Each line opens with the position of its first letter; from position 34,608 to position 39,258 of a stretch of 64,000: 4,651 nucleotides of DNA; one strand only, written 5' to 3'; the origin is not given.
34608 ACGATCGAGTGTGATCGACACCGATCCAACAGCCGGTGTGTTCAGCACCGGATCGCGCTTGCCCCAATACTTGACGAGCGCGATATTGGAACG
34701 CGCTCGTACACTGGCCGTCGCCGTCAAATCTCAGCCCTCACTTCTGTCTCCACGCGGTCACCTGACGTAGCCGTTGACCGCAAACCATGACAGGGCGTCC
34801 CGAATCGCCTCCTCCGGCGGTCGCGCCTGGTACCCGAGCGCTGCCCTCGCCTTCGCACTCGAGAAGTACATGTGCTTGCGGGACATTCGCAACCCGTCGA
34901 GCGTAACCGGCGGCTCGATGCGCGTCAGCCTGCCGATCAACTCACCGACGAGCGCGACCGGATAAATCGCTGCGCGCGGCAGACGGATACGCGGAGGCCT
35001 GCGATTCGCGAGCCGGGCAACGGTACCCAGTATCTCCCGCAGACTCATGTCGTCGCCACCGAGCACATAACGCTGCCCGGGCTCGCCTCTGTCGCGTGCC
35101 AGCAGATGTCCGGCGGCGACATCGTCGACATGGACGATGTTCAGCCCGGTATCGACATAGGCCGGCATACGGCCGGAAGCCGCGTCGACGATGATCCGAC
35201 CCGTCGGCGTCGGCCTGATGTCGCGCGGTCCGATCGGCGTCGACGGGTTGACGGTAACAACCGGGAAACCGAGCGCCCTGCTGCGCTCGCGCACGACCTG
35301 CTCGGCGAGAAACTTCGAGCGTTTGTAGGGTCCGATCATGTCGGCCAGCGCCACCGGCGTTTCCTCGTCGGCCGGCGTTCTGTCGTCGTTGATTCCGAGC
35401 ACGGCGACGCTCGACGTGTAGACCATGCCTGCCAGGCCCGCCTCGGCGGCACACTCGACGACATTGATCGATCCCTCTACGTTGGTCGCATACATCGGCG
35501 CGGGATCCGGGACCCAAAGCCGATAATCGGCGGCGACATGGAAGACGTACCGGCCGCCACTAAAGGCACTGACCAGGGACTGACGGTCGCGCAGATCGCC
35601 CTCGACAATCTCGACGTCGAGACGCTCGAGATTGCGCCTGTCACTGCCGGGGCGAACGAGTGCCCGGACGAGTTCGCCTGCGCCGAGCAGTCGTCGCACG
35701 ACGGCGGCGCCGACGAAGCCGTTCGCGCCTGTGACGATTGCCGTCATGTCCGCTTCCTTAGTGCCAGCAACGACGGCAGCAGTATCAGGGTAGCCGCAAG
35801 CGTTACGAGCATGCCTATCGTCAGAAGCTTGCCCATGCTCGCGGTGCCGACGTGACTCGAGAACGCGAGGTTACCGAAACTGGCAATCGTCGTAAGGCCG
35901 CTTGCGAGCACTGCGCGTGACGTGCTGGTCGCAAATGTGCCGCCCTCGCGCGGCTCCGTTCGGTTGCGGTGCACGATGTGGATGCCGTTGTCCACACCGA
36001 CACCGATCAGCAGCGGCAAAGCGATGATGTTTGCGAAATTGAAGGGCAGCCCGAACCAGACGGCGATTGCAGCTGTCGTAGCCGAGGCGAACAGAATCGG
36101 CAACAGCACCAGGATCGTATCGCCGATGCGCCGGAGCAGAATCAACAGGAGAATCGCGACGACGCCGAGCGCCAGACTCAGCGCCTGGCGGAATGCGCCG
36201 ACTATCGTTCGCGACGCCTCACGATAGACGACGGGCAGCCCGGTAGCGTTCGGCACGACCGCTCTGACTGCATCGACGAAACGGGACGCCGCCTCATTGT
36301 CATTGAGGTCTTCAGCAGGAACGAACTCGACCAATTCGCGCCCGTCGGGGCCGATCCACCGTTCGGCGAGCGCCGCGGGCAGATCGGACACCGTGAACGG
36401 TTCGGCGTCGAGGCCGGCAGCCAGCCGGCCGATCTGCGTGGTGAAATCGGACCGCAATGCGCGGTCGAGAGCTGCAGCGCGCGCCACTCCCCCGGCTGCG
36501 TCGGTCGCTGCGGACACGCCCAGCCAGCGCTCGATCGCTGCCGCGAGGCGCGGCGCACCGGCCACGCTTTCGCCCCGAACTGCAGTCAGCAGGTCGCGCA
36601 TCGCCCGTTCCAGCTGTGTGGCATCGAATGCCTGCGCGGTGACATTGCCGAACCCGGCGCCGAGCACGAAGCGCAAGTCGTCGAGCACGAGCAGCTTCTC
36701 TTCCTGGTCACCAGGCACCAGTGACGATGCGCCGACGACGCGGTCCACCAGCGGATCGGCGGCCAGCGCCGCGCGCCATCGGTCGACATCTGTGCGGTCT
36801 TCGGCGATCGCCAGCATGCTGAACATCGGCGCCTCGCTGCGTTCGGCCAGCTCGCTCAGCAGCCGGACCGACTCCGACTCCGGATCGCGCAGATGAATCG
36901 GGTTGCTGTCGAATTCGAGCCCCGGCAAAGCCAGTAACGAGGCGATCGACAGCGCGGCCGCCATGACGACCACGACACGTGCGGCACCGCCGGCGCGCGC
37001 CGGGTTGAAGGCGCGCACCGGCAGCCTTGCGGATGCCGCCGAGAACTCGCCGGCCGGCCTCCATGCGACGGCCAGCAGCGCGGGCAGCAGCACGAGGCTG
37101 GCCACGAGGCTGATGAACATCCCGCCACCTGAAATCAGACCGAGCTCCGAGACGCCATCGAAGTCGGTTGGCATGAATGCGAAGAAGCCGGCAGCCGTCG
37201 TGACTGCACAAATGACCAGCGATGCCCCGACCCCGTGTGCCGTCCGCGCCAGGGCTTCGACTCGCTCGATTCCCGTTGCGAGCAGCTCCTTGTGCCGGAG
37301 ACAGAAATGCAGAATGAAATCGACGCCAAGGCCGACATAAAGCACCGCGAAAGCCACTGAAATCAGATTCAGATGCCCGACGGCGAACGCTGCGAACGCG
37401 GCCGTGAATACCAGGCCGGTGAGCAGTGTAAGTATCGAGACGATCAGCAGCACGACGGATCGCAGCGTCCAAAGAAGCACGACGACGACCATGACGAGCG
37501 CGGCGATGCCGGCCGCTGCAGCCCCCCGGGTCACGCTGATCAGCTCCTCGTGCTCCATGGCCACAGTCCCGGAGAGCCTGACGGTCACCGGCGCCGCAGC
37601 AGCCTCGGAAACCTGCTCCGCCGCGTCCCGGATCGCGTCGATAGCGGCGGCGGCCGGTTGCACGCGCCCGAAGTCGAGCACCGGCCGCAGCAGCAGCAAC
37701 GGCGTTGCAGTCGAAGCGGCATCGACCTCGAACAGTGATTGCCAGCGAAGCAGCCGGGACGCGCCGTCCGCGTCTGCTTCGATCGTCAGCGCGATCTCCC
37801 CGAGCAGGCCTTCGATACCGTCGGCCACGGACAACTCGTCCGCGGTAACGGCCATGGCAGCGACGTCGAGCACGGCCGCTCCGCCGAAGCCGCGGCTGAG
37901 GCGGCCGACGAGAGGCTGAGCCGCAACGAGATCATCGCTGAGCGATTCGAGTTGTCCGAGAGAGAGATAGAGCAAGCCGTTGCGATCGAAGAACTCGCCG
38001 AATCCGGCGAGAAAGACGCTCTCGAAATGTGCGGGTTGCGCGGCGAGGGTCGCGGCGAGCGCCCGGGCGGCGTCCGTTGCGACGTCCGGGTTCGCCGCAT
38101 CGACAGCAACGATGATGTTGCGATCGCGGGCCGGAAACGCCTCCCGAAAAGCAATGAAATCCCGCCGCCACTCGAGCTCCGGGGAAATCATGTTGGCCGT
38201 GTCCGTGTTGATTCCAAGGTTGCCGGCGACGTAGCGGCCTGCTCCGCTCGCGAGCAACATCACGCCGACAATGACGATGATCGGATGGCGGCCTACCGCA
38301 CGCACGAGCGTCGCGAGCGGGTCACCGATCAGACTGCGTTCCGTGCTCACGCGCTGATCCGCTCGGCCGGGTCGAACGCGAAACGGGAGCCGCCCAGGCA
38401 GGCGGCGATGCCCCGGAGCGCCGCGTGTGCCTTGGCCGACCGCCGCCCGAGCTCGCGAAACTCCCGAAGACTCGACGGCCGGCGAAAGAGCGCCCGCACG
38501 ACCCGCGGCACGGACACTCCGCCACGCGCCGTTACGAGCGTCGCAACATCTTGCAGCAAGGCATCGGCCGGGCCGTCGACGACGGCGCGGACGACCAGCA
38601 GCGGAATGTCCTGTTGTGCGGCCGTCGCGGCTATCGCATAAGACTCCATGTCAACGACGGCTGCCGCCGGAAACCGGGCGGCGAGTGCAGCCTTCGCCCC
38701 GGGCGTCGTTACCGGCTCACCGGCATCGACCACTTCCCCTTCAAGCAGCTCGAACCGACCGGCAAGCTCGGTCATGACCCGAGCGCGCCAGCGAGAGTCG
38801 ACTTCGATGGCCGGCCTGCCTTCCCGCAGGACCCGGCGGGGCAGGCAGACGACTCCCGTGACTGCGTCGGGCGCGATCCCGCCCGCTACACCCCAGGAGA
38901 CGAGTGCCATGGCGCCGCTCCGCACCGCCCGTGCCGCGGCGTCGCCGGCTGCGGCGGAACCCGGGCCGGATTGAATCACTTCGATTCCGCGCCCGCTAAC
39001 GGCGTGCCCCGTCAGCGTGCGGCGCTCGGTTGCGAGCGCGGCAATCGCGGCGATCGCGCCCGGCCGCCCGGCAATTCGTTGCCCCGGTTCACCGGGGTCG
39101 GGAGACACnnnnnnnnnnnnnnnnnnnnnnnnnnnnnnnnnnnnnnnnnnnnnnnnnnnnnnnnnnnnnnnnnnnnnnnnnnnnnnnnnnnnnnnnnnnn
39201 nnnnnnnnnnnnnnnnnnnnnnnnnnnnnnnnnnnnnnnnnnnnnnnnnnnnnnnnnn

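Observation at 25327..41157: Mevalonate-to-squalene pathway inserted into a hopanoid side-chain/transport operon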

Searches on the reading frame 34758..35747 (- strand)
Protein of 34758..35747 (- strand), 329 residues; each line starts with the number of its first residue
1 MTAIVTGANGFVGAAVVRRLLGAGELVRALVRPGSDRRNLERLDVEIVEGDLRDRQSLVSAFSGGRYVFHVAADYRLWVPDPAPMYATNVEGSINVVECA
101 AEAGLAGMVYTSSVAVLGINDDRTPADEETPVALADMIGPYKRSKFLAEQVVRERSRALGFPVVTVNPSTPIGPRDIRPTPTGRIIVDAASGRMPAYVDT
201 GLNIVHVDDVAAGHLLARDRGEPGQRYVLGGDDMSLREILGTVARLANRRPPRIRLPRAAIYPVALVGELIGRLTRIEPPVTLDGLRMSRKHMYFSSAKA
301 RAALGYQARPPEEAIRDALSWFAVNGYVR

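Call 3: search_protein_families(library=ncbifam, proteins=[window:34758-35747:-])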
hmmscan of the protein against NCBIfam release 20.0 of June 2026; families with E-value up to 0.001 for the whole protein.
window:34758-35747:- (329 aa): 21 families
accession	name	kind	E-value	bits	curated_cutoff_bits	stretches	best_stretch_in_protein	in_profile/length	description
TIGR03466.1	HpnA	hypoth_equivalog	5.3e-143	475.8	367.65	1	1-328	1-327/327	hopanoid-associated sugar epimerase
NF052578.1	StrlDmthSdmBMthl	equivalog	5.6e-62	210.4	600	1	1-327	1-327/328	sterol demethylase protein SdmB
NF042423.1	oxyalk_red_Shew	equivalog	4.6e-33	114.7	580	1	3-308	11-320/331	2-alkyl-3-oxoalkanoate reductase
NF042422.1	oxyalk_red_OleD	equivalog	4.6e-27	95.2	580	1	1-309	1-314/329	2-alkyl-3-oxoalkanoate reductase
TIGR04180.1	EDH_00030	hypoth_equivalog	5.5e-22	78.2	475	1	4-193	2-197/297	NAD-dependent 4,6-dehydratase LegB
TIGR01179.1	galE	equivalog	2.9e-20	72.3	262.3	1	4-249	3-277/332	UDP-glucose 4-epimerase GalE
TIGR01746.1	Thioester-redct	subfamily_domain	1.6e-18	67.1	213.35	2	68-245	92-279/371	thioester reductase domain-containing protein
NF005539.0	PRK07201.1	equivalog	8.7e-17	61.1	549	1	1-156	1-165/657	SDR family oxidoreductase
TIGR01181.1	dTDP_gluc_dehyt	equivalog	5.3e-13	48.7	365.1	1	3-249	2-263/321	dTDP-glucose 4,6-dehydratase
NF041293.1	G6PDh_Azf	equivalog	1.1e-10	41.3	400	1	3-125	5-129/252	NAD-dependent glucose-6-phosphate dehydrogenase Azf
NF007956.0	PRK10675.1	subfamily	2e-09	37.1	394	1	1-158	1-166/338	UDP-glucose 4-epimerase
TIGR02197.1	heptose_epim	equivalog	2.4e-09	36.8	274.6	1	4-155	2-152/316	ADP-glyceromanno-heptose 6-epimerase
NF004520.0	PRK05865.1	equivalog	1.2e-08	33.3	1509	1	1-211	1-164/854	sugar epimerase family protein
NF058621.1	DiazavRedAvaA7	equivalog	1.3e-07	31.5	400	1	1-249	1-250/304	3-diazoavenalumate denitrifying reductase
NF038078.1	NRPS_MxcG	equivalog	1.1e-06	26.2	2300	0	79-164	1183-1267/1442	myxochelin non-ribosomal peptide synthetase MxcG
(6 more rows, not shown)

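Call 4: search_protein_families(library=pfam, proteins=[window:34758-35747:-])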
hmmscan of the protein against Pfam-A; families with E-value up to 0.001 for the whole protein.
window:34758-35747:- (329 aa): 8 families
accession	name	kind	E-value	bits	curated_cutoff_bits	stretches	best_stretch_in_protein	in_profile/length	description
PF01370.27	Epimerase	-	5.7e-37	127.9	20.9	1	4-230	2-240/240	NAD dependent epimerase/dehydratase family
PF01073.25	3Beta_HSD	-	5.1e-21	75.4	22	1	4-217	1-228/280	3-beta hydroxysteroid dehydrogenase/isomerase family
PF07993.18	NAD_binding_4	-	4.7e-19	69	20.1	2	67-178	91-210/258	Male sterility protein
PF16363.11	GDP_Man_Dehyd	-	2.3e-18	67.2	27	1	4-240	1-259/332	GDP-mannose 4,6 dehydratase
PF13460.12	NAD_binding_10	-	1.6e-14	54.6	27.2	1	7-155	1-134/184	NAD(P)H-binding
PF05368.20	NmrA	-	8.6e-13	49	27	1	4-117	6-111/298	NmrA-like family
PF04321.23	RmlD_sub_bind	-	5.1e-07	29.5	27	1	1-156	1-140/287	RmlD substrate binding domain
PF02719.21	Polysacc_synt_2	-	5.6e-06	26.2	20.2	1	40-113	49-128/293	Polysaccharide biosynthesis protein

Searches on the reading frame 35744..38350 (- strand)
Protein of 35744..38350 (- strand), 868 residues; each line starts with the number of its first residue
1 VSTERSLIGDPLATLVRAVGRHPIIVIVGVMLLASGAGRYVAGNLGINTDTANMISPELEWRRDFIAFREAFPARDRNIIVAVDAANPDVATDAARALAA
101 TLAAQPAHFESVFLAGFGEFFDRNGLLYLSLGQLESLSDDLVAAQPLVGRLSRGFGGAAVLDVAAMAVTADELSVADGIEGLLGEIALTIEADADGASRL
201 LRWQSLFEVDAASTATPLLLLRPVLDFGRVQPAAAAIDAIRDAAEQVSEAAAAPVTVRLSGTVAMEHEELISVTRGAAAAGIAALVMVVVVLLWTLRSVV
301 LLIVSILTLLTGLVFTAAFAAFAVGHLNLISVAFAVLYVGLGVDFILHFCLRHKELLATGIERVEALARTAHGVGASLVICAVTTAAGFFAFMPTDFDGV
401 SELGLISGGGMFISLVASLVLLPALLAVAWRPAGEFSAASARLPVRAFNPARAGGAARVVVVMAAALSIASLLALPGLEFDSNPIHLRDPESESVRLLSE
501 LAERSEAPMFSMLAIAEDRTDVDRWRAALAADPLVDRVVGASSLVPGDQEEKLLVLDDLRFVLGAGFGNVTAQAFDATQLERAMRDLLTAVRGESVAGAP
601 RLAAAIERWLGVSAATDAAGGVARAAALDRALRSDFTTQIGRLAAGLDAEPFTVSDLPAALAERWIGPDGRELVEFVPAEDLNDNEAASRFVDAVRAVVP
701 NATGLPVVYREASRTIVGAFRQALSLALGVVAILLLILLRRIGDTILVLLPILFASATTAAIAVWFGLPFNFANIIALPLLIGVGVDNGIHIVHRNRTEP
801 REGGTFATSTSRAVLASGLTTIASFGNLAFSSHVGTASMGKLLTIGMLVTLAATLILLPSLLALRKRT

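Call 3: search_protein_families(library=ncbifam, proteins=[window:35744-38350:-])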
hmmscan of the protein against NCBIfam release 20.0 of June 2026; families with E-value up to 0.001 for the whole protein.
window:35744-38350:- (868 aa): 5 families
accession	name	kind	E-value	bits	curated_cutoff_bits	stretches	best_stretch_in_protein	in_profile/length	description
TIGR03480.1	HpnN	hypoth_equivalog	1.9e-253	843.3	751.85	1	13-867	3-861/862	hopanoid biosynthesis associated RND transporter like protein HpnN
NF052374.1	HopndTporHpnN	equivalog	2.2e-189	631.5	1100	1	12-863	5-855/858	hopanoid transporter HpnN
NF045600.2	BstA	equivalog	5.6e-56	190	1400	1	237-861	246-893/903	sterol transporter cytoplasmic membrane protein BstA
TIGR00921.1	2A067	subfamily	2.7e-41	141.4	351.9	2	698-864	172-345/733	hydrophobe/amphiphile efflux-3 (HAE3) family transporter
TIGR00833.1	actII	subfamily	1.9e-31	109.2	874.7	2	225-542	122-456/910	MMPL family RND transporter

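Call 4: search_protein_families(library=pfam, proteins=[window:35744-38350:-])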
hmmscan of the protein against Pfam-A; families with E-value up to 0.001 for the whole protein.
window:35744-38350:- (868 aa): 1 family
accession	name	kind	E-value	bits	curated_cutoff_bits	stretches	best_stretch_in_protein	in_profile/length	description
PF03176.21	MMPL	-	2.8e-35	122.3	20.5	2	233-430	103-303/333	MMPL family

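Call 56: search_solved_structures(query=window:35744-38350:-, max_evalue=0.00001)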
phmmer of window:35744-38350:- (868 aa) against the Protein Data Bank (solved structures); distinct sequences matched with E-value up to 0.00001: 6.
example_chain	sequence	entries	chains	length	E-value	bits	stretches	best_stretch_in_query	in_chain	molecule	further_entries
5khn_B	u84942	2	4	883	1e-120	407.8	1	15-863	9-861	RND transporter | Putative RND superfamily efflux pump membrane protein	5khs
6wu0_B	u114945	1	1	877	1.4e-111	377.6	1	12-863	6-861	Hopanoid biosynthesis associated RND transporter like protein HpnN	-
9u51_A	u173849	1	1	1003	2e-12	49.7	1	161-483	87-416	Siderophore exporter MmpL5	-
9rgb_D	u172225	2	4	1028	6.6e-12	48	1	161-483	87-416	Siderophore exporter MmpL5,Green fluorescent protein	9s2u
9rfu_D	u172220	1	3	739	9.5e-12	47.4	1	161-483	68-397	Siderophore exporter MmpL5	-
8zkp_A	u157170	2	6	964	3.9e-11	45.4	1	161-483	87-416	Siderophore exporter MmpL5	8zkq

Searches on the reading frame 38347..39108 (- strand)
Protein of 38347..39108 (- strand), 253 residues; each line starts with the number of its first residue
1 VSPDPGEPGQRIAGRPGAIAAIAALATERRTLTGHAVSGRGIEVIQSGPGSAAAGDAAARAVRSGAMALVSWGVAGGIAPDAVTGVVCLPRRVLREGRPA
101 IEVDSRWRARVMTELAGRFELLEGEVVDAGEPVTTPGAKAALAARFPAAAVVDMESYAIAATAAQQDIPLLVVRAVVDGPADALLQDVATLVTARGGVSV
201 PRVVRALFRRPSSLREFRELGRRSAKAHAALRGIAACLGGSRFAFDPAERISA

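Call 3: search_protein_families(library=ncbifam, proteins=[window:38347-39108:-])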
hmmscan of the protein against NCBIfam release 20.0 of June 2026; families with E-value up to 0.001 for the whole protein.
window:38347-39108:- (253 aa): 9 families
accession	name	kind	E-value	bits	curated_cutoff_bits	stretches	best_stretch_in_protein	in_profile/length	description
TIGR03468.1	HpnG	hypoth_equivalog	4.4e-40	137.5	187.1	1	19-233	4-211/212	hopanoid-associated phosphorylase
NF005476.0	PRK07077.1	equivalog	4.9e-24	84.9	215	1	37-240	25-233/243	phosphorylase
NF004079.0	PRK05584.1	equivalog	2.9e-09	36.8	169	1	119-181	139-201/232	5'-methylthioadenosine/adenosylhomocysteine nucleosidase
TIGR03664.1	fut_nucase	equivalog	3e-07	30.4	124.7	1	103-176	126-199/228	futalosine hydrolase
NF006087.0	PRK08236.1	equivalog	3.4e-06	26.9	213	1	113-177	123-187/219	futalosine hydrolase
TIGR01704.1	MTA_SAH-Nsdase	equivalog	0.00021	20.9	73.8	1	122-178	141-197/229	5'-methylthioadenosine/S-adenosylhomocysteine nucleosidase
NF004168.0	PRK05634.1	equivalog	0.00064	19.5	129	0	126-184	106-162/185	nucleosidase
NF011286.0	PRK14697.1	equivalog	0.00079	19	260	0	119-182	137-199/233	bifunctional 5'-methylthioadenosine/S-adenosylhomocysteine nucleosidase/phosphatase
NF005213.0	PRK06698.1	equivalog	0.00098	18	768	0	118-182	136-199/459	bifunctional 5'-methylthioadenosine/S-adenosylhomocysteine nucleosidase/phosphatase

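Call 4: search_protein_families(library=pfam, proteins=[window:38347-39108:-])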
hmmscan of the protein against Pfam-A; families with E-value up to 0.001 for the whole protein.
window:38347-39108:- (253 aa): 1 family
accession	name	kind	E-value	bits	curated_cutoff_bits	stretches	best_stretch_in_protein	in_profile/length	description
PF01048.26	PNP_UDP_1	-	5.2e-14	52.6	25.1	1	28-185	31-213/233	Phosphorylase superfamily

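Call 55: search_solved_structures(query=window:38347-39108:-, max_evalue=0.01)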
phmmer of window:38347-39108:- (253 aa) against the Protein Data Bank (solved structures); distinct sequences matched with E-value up to 0.01: 19.
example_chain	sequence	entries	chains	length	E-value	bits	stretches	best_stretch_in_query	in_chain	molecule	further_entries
5ue1_A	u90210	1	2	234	4e-05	26.5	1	111-178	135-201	5'-methylthioadenosine/S-adenosylhomocysteine nucleosidase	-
6po4_A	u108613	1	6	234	4.2e-05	26.4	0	124-180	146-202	5'-methylthioadenosine/S-adenosylhomocysteine nucleosidase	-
3mms_A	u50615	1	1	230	0.00022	24.1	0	140-179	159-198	5'-methylthioadenosine / S-adenosylhomocysteine nucleosidase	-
4x24_A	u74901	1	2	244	0.00044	23.1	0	133-179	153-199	5'-methylthioadenosine/S-adenosylhomocysteine nucleosidase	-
5dk6_A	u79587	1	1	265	0.0005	22.9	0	128-178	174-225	5'-methylthioadenosine/S-adenosylhomocysteine nucleosidase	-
3o4v_A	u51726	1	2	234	0.00074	22.3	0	138-179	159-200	MTA/SAH nucleosidase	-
4wkc_A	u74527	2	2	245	0.00077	22.3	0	138-179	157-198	5'-methylthioadenosine/S-adenosylhomocysteine nucleosidase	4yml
1jys_A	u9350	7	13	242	0.00083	22.2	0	138-179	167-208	MTA/SAH nucleosidase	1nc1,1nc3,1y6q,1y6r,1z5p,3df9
1z5n_A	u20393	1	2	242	0.00083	22.2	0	138-179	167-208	MTA/SAH nucleosidase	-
6if8_A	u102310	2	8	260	0.00098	21.9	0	124-200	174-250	5'-methylthioadenosine/S-adenosylhomocysteine nucleosidase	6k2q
4kn5_A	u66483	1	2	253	0.0012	21.7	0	120-180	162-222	Methylthioadenosine nucleosidase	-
4wkb_A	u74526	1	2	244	0.0012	21.6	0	133-179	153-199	5'-methylthioadenosine/S-adenosylhomocysteine nucleosidase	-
3dp9_A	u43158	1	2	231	0.0014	21.4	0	133-179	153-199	MTA/SAH nucleosidase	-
1zos_A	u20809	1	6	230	0.0014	21.4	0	140-179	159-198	5'-methylthioadenosine / S-adenosylhomocysteine nucleosidase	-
1z5o_A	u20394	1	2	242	0.0017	21.1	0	138-178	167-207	MTA/SAH nucleosidase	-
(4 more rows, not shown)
